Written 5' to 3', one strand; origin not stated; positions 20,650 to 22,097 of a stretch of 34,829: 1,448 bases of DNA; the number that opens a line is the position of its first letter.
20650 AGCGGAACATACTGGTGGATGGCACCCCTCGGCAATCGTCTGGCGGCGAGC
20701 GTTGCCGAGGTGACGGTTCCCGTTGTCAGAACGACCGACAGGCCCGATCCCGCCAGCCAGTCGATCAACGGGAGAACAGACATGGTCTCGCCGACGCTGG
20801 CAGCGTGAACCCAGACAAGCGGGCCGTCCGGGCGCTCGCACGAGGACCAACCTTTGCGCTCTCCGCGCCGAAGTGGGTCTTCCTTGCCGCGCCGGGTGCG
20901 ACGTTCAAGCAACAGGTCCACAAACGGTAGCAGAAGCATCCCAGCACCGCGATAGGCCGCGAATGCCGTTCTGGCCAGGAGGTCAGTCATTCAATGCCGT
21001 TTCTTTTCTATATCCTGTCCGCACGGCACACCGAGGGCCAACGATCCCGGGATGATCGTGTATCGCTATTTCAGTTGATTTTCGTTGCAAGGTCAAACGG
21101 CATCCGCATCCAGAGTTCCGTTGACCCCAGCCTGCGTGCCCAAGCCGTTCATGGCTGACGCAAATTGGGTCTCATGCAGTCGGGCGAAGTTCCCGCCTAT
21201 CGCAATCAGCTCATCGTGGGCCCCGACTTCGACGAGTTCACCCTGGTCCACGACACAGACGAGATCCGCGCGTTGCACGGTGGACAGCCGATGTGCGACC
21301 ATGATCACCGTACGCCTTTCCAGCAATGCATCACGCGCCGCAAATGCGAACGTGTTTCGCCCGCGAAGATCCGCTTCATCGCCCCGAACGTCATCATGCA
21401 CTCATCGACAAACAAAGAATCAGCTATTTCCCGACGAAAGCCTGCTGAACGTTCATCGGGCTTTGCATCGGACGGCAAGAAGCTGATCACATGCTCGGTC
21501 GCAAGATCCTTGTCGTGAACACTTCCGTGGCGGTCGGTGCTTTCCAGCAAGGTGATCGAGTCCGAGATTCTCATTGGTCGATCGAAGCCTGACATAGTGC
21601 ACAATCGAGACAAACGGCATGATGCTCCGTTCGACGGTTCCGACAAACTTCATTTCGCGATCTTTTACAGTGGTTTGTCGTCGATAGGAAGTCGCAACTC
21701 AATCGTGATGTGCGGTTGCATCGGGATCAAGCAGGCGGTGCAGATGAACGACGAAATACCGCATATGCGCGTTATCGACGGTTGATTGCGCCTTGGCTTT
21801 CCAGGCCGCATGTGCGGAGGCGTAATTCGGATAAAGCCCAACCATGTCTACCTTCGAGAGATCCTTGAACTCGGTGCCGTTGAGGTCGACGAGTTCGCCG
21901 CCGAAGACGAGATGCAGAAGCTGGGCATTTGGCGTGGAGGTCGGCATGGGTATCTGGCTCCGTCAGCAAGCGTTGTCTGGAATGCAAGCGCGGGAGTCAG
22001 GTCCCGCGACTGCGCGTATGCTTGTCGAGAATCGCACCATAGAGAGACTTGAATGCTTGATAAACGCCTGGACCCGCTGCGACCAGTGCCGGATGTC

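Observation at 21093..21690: Degraded msbA-like ABC ATPase remnant between waaA and DUF4170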

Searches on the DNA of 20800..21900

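Call 35: search_rna_families(source=window, start=20800, end=21900, threshold=evalue, max_evalue=1)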
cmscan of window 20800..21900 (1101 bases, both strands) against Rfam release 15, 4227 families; matches with E-value up to 1: 1.
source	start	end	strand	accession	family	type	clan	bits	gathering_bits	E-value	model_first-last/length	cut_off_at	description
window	21396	21461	-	RF01613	ceN109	Gene; snRNA; snoRNA; CD-box;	-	20.3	52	0.1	1-67/67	no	Nematode snoRNA ceN109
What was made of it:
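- Tried and rejected: Rfam on 20800-21900: only a chance snoRNA hit at E=0.1 (call 35).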

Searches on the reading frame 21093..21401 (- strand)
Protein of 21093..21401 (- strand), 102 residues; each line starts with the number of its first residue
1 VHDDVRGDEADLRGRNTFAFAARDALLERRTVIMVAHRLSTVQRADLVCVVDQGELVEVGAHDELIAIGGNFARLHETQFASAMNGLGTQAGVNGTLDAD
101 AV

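Call 7: search_protein_families(library=pfam, proteins=[window:21093-21401:-], max_evalue=1)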
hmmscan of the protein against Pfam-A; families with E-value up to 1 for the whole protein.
window:21093-21401:- (102 aa): 1 family
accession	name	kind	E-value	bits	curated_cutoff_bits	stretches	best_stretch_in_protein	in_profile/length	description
PF00186.24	DHFR_1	-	0.078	13.1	25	1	12-71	41-98/159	Dihydrofolate reductase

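Call 8: search_protein_families(library=ncbifam, proteins=[window:21093-21401:-], max_evalue=1)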
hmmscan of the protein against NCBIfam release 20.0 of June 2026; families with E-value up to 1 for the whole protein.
window:21093-21401:- (102 aa): 48 families (the best 25 are shown)
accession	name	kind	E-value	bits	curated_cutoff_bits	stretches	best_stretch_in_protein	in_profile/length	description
TIGR02203.1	MsbA_lipidA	equivalog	2.7e-18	65.8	602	1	21-81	511-571/572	lipid A export permease/ATP-binding protein MsbA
NF052233.1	CphA_assoc_ABC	equivalog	2.9e-16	59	880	1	22-84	686-748/766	cyanophycin metabolism-associated ABC transporter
TIGR02204.1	MsbA_rel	hypoth_equivalog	1.1e-15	57.4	780.4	1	22-80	518-576/576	ABC transporter, permease/ATP-binding protein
NF010178.0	PRK13657.1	equivalog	1.6e-15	56.6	733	1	22-82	513-573/588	glucan ABC transporter ATP-binding protein/ permease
NF008381.0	PRK11176.1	equivalog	2e-15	56.2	867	1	21-81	521-581/582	lipid A ABC transporter ATP-binding protein/permease MsbA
TIGR01846.1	type_I_sec_HlyB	subfamily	9.7e-15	53.9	725.55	1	26-79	639-692/694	type I secretion system permease/ATPase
TIGR01192.1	chvA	subfamily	6.8e-14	51.4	585.4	1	21-78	512-569/585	glucan export ABC transporter ATP-binding protein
NF045513.1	HepA_fam_ABC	equivalog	2.9e-13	49.1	725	1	26-80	556-610/610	heterocyst formation ABC transporter subunit HepA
TIGR03797.1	NHLM_micro_ABC2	equivalog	6.2e-13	48.1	709.4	1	30-79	636-685/686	NHLP bacteriocin export ABC transporter permease/ATPase subunit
TIGR03796.1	NHLM_micro_ABC1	equivalog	1.5e-11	43.3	853.3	1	29-75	660-708/710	NHLP family bacteriocin export ABC transporter peptidase/permease/ATPase subunit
NF000475.1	tet_ABC_46_B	exception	1.3e-10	40.5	1250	1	25-79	520-574/578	tetracycline efflux ABC transporter Tet(46) subunit B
TIGR01193.1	bacteriocin_ABC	subfamily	3.5e-10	39.1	523.85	1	27-76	657-706/708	peptide cleavage/export ABC transporter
TIGR00958.1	3a01208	subfamily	9.9e-10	37.3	874.6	1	27-74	662-709/711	antigen peptide transporter 2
NF008056.1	PRK10790.1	equivalog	1.2e-09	37.3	746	1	24-82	520-578/584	SmdB family multidrug efflux ABC transporter permease/ATP-binding protein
NF008364.0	PRK11160.1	equivalog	1.5e-09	37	630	1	26-77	522-573/575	heme ABC transporter ATP-binding protein/permease CydC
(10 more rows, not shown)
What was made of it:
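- Checked: ORF 21401..21093 matches TIGR02203 MsbA at E=2.7e-18, profile positions 511-571 of 572 (call 8).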

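Call 10: find_homologous_proteins(query=window:21093-21401:-)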
Query window:21093-21401:- (102 aa): 20 proteins with E <= 0.001 among 31 candidates.
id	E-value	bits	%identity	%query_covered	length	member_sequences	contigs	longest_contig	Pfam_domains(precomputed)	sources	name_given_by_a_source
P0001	3.7e-32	128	94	68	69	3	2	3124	-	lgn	-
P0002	1.7e-25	107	68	79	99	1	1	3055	-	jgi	jgi:subfamily B ATP-binding cassette protein MsbA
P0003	9.1e-23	98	76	65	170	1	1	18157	PF00005.34,PF02463.26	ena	-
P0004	1.2e-13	69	66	49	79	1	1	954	-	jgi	-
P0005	3.6e-13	67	60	54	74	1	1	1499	-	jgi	jgi:subfamily B ATP-binding cassette protein MsbA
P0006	4.2e-12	64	59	57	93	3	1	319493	-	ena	-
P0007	6.3e-12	63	54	62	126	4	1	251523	PF00005.34,PF02463.26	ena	-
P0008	7.6e-12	63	63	51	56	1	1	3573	-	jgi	jgi:subfamily B ATP-binding cassette protein MsbA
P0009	2.4e-11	61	60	55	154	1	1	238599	PF00005.34,PF02463.26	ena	-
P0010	2.5e-10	58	59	53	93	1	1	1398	-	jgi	jgi:ATP-binding cassette subfamily B protein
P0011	4.6e-9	54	49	60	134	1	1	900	PF00005.34,PF02463.26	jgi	jgi:ABC-type multidrug transport system fused ATPase/permease subunit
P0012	1.2e-8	53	59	49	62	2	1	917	-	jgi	jgi:ABC-type multidrug transport system fused ATPase/permease subunit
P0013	2.5e-8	52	64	41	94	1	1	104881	-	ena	-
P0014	1.7e-7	49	60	44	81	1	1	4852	-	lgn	-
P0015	4.7e-7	48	53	54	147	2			PF00005.34,PF02463.26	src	-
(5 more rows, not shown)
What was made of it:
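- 21093..21341 (-): 3' fragment of the msbA pseudogene. It holds the last ~75 codons of the nucleotide-binding domain (.............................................), that is the H-loop and C-terminal tail, with the stop codon at 21095..21093. 76% identity to P0003 of L081 (call 10).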

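Call 15: find_encoding_contigs(protein=P0003, flank=8000, max_places=4)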
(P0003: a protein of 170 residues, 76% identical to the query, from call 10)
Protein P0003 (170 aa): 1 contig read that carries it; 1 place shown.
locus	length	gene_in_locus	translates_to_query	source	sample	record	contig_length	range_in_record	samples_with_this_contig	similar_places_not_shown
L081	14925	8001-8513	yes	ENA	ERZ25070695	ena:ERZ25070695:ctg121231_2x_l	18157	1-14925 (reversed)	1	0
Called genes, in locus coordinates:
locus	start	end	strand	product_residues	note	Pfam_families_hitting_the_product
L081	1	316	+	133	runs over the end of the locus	PF01124:MAPEG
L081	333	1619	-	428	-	PF02844:GARS_N, PF01071:GARS_A, PF02843:GARS_C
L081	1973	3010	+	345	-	PF01040:UbiA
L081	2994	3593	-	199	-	PF19596:DUF6101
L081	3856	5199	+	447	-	PF01523:PmbA_TldD_1st, PF19290:PmbA_TldD_2nd, PF19289:PmbA_TldD_3rd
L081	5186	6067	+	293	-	PF00459:Inositol_P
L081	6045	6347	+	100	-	PF13773:DUF4170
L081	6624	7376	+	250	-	PF00664:ABC_membrane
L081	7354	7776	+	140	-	PF00664:ABC_membrane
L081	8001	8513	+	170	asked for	PF00005:ABC_tran, PF02463:SMC_N (weak)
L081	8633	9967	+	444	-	PF04413:Glycos_transf_N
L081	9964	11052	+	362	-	PF02606:LpxK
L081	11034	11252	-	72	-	PF09866:DUF2093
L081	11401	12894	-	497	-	PF00873:ACR_tran, PF03176:MMPL (weak)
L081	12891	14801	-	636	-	PF00873:ACR_tran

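Call 20: find_encoding_contigs(protein=P0001, flank=5000, max_places=4)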
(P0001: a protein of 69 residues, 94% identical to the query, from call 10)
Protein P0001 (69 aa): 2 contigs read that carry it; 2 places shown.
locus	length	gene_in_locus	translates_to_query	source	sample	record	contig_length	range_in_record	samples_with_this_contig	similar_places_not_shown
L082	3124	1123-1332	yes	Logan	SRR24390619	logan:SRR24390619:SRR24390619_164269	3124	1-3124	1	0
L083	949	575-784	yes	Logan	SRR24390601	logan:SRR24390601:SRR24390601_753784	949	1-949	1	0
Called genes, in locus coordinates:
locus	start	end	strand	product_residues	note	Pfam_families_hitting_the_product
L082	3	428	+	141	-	?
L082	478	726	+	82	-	PF13773:DUF4170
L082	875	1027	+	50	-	-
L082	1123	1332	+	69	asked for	-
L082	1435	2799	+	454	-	PF04413:Glycos_transf_N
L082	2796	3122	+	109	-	?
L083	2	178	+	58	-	?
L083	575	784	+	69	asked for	-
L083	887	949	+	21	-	?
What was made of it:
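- Gene callers called the 69-aa version in L082 and L083 (call 20).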

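Call 21: find_encoding_contigs(protein=P0002, flank=5000, max_places=4)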
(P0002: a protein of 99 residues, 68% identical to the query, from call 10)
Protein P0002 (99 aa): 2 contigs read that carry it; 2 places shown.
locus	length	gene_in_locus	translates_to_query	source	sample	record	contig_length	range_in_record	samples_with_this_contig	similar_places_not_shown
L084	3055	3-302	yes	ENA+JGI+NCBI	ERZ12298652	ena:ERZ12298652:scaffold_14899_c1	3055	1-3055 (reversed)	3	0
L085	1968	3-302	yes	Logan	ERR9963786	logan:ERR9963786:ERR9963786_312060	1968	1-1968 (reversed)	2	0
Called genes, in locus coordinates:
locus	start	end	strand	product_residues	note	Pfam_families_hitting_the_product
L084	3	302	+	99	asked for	?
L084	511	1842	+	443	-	PF04413:Glycos_transf_N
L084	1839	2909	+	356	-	PF02606:LpxK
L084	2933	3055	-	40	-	?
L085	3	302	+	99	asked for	?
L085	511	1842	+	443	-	PF04413:Glycos_transf_N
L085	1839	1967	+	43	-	?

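Call 44: search_solved_structures(query=window:21093-21401:-, max_evalue=0.00001, show_alignments=1)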
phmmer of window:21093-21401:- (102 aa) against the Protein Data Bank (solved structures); distinct sequences matched with E-value up to 0.00001: 198 (the best 60 are shown).
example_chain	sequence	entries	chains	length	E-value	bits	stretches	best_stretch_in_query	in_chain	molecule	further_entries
7qkr_A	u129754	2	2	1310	1.7e-24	89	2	22-95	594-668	Plasma membrane ATP-binding cassette transporter required for the export of a-factor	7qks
7zk4_A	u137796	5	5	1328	1.8e-22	82.5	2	20-93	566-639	ATP-dependent translocase ABCB1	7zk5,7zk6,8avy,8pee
7zka_A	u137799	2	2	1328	1.8e-22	82.5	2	20-93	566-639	ATP-dependent translocase ABCB1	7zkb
7zk8_A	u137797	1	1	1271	2.2e-21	79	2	20-91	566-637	ATP-dependent translocase ABCB1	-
6qee_A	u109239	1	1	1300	3.4e-21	78.4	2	20-91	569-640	ABCB1HM-EQ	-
6fn1_A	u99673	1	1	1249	3.9e-21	78.2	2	20-92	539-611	Human-mouse chimeric ABCB1 (ABCBHM)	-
6fn4_A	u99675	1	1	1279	4e-21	78.2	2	20-92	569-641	Apo form of Human-mouse chimeric ABCB1 (ABCB1HM) in complex with Antigen binding fragment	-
5ko2_A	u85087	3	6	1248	6e-21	77.6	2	20-91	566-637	Multidrug resistance protein 1A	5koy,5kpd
4lsg_A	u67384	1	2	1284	6.5e-21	77.5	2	20-91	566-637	Multidrug resistance protein 1A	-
4q9h_A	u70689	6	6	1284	6.5e-21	77.5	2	20-91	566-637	Multidrug resistance protein 1A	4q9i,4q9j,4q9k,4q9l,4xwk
4ksb_A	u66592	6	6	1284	6.5e-21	77.5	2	20-91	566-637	Multidrug resistance protein 1A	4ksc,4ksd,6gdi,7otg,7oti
3g5u_A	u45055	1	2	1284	6.6e-21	77.5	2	20-91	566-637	Multidrug resistance protein 1a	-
3g60_A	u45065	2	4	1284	6.6e-21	77.5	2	20-91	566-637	Multidrug resistance protein 1a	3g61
6ujp_A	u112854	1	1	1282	6.7e-21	77.4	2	20-91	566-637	ATP-dependent translocase ABCB1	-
6ujs_A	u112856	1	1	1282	6.7e-21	77.4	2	20-91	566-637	ATP-dependent translocase ABCB1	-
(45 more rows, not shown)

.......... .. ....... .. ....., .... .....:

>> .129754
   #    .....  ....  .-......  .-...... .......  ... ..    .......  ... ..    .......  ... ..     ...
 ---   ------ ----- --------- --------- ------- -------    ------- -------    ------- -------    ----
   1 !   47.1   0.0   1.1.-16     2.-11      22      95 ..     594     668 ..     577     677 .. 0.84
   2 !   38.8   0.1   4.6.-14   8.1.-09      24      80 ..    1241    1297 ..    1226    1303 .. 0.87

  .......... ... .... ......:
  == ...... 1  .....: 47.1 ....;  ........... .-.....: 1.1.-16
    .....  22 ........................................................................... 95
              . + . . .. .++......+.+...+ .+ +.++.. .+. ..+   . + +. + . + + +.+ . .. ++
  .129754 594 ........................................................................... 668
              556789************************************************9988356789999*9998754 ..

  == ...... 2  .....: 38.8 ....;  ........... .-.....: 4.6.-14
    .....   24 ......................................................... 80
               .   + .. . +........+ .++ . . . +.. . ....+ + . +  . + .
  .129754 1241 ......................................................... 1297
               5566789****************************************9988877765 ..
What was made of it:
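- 21093..21341 (-): PDB MsbA and ABCB1 C-termini (call 44).
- Closest known: MsbA, the lipid A-core flippase. Same: The C-terminal 60 residues align end to end with the last 60 positions of the MsbA model (call 8) and with solved MsbA structures (call 44).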

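Call 47: find_homologous_proteins(query=P0003, max_evalue=1e-40)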
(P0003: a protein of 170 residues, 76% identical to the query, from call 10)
Query P0003 (170 aa): 854 proteins with E <= 1e-40 among 8000 candidates; the best 120 are listed.
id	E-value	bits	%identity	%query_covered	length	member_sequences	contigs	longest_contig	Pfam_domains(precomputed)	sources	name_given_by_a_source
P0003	6.7e-101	352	100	100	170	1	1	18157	PF00005.34,PF02463.26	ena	-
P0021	3.7e-65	236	85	79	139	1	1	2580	PF00005.34,PF02463.26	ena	-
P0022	2.5e-63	230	65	98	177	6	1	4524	PF00005.34,PF02463.26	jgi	jgi:subfamily B ATP-binding cassette protein MsbA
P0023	2.7e-63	230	66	91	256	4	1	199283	PF00005.34,PF02463.26,PF13304.13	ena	-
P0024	7.7e-63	229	64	98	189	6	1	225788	PF00005.34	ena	-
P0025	2.5e-62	227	67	89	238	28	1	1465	PF00005.34,PF02463.26,PF13304.13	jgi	jgi:subfamily B ATP-binding cassette protein MsbA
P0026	7.8e-62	225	49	76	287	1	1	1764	PF00005.34,PF02463.26,PF13304.13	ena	-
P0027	1.9e-61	224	61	100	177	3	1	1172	PF00005.34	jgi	jgi:subfamily B ATP-binding cassette protein MsbA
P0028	4.7e-61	223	63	98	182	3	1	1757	PF00005.34,PF02463.26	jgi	jgi:subfamily B ATP-binding cassette protein MsbA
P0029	5.5e-61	223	65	91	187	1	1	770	PF00005.34,PF02463.26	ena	-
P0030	5.6e-61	223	66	90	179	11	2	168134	PF00005.34,PF02463.26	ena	-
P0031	6.5e-61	222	63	99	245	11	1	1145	PF00005.34,PF02463.26,PF13304.13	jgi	jgi:subfamily B ATP-binding cassette protein MsbA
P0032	8.4e-61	222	70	91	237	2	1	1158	PF00005.34,PF02463.26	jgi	-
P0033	8.9e-61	222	65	89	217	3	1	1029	PF00005.34,PF02463.26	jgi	jgi:subfamily B ATP-binding cassette protein MsbA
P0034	9.6e-61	222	66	91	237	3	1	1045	PF00005.34,PF02463.26,PF13304.13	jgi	jgi:subfamily B ATP-binding cassette protein MsbA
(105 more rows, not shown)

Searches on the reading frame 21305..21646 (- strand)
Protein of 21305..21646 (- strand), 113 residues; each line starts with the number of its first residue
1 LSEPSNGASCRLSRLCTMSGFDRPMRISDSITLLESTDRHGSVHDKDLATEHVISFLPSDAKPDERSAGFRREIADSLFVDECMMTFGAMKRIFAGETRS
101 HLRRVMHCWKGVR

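Call 7: search_protein_families(library=pfam, proteins=[window:21305-21646:-], max_evalue=1)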
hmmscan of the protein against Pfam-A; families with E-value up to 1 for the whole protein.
window:21305-21646:- (113 aa): 1 family
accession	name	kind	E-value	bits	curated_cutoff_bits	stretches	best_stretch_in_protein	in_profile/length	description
PF14824.11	Sirohm_synth_M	-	0.24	11.3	25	0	5-15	10-20/28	Sirohaem biosynthesis protein central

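Call 8: search_protein_families(library=ncbifam, proteins=[window:21305-21646:-], max_evalue=1)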
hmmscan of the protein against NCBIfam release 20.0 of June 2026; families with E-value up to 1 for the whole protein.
window:21305-21646:- (113 aa): 0 families

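Call 45: find_homologous_proteins(query=window:21308-21595:-, max_evalue=0.01)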
Query seq(96 aa): 4 candidates shared short words with the query, none scored E <= 0.01.
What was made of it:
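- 21331..21595 (-): 5' fragment of the msbA pseudogene. It runs from ATG 21595 through ~88 codons (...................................), the cytoplasmic N-terminus up to just before TM1. After the junction the frame runs on out of register to a stop at 21305. No similar protein among 5.8 billion (call 45).
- No protein like the N fragment exists in the 5.8-billion-protein collection (call 45). The N fragment has no homologue as a stand-alone protein (call 45).
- Tried and rejected: A protein search with the N fragment: no hits (call 45).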

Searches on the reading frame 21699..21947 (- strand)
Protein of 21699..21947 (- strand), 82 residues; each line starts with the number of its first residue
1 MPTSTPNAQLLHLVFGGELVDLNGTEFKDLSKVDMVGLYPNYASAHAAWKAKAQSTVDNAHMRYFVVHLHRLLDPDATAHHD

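Call 7: search_protein_families(library=pfam, proteins=[window:21699-21947:-], max_evalue=1)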
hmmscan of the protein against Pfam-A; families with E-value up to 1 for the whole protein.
window:21699-21947:- (82 aa): 3 families
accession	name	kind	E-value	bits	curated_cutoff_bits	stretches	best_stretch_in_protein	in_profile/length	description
PF13773.12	DUF4170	-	2.5e-24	85.4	25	1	11-69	2-60/60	Domain of unknown function (DUF4170)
PF08436.17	DXP_redisom_C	-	0.13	12.9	26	1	23-62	31-70/84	1-deoxy-D-xylulose 5-phosphate reductoisomerase C-terminal domain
PF06514.17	PsbU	-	0.23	11.9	24.5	1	17-45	12-38/93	Photosystem II 12 kDa extrinsic protein (PsbU)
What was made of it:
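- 21699..21947 (-): DUF4170 gene, the upstream neighbour of the remnant. Pfam DUF4170, 2.5e-24 (call 7).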

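Call 8: search_protein_families(library=ncbifam, proteins=[window:21699-21947:-], max_evalue=1)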
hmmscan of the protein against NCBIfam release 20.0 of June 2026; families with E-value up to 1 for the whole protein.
window:21699-21947:- (82 aa): 1 family
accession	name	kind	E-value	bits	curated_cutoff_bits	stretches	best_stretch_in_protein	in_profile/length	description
NF049888.1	AlphArabdaseBT0367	equivalog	0.016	13.9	800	1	17-73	277-334/486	arabinan endo-1,5-alpha-L-arabinosidase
